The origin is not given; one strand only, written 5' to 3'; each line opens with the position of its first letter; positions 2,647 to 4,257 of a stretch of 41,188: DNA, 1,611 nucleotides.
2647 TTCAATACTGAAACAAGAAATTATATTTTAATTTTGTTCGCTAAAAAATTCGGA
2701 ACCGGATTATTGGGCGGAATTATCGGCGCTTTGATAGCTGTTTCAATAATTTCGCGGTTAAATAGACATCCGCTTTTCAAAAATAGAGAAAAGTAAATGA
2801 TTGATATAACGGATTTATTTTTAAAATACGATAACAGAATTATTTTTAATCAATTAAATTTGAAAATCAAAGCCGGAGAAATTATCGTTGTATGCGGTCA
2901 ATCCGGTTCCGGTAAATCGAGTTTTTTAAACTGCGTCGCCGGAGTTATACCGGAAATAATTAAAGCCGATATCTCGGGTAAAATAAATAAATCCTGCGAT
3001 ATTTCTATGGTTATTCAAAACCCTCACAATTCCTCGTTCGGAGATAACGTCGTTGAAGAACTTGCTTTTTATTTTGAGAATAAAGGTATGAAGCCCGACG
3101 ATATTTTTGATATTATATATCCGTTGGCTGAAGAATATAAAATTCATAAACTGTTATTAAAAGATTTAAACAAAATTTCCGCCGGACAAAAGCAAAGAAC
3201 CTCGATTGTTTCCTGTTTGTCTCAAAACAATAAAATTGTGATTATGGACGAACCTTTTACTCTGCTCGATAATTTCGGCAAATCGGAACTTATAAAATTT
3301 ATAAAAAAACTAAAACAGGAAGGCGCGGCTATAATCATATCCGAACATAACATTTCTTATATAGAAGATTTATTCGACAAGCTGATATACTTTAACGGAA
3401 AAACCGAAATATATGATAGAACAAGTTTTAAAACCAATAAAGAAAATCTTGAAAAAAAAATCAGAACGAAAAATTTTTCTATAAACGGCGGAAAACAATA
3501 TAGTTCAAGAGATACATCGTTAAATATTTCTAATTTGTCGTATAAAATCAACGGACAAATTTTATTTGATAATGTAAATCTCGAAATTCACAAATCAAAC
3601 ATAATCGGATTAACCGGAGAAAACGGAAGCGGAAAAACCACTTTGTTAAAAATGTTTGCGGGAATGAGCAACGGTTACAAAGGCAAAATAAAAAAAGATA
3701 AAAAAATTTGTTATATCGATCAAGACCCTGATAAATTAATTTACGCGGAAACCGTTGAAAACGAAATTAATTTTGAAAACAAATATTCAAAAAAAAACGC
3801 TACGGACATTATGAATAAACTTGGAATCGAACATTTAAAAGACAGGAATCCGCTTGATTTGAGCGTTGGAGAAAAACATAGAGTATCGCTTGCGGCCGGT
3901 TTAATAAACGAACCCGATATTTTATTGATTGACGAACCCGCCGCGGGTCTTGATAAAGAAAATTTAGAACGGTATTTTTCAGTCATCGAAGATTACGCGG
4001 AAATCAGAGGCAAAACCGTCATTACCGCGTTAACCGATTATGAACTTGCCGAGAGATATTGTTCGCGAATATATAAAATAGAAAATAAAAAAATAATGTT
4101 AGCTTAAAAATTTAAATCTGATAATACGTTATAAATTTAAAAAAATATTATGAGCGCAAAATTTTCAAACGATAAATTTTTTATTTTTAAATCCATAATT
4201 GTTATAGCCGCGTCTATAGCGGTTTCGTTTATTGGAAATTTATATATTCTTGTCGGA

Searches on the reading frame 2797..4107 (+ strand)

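Call 15: search_protein_families(library=pfam, proteins=[window:2797-4107:+], max_evalue=0.0001)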
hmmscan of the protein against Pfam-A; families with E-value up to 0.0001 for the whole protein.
window:2797-4107:+ (436 aa): 12 families
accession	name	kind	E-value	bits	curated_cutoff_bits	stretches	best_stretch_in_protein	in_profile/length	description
PF00005.33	ABC_tran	-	2.9e-49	167.6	25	2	258-382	2-136/137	ABC transporter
PF13476.12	AAA_23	-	8.6e-11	43.3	27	1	257-332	10-85/201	AAA domain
PF13304.12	AAA_21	-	3.4e-10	40.9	27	0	269-290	1-22/304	AAA domain, putative AbiEii toxin, Type IV TA system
PF13555.12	AAA_29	-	2.4e-09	37.2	27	0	257-284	12-39/61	P-loop containing region of AAA domain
PF13401.12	AAA_22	-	3.1e-09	37.7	27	0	267-392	5-103/130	AAA domain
PF20703.3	nSTAND1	-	2.5e-08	34.4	27.1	1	19-125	25-95/379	Novel STAND NTPase 1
PF03193.22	RsgA_GTPase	-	2.5e-07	31.1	30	0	10-62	90-140/174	RsgA GTPase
PF02463.25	SMC_N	-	4.4e-06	26.7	40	0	329-419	117-204/220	RecF/RecN/SMC N terminal domain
PF00485.24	PRK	-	9.5e-06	26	22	0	29-56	1-28/196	Phosphoribulokinase / Uridine kinase family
PF13191.12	AAA_16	-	1.6e-05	25.9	32.6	0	25-48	20-45/167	AAA ATPase domain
PF00350.29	Dynamin_N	-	1.7e-05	25.4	27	0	30-49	1-20/168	Dynamin family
PF25199.1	nSTAND_NTPase5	-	9e-05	22.8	34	0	264-289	38-63/145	Novel STAND NTPase 5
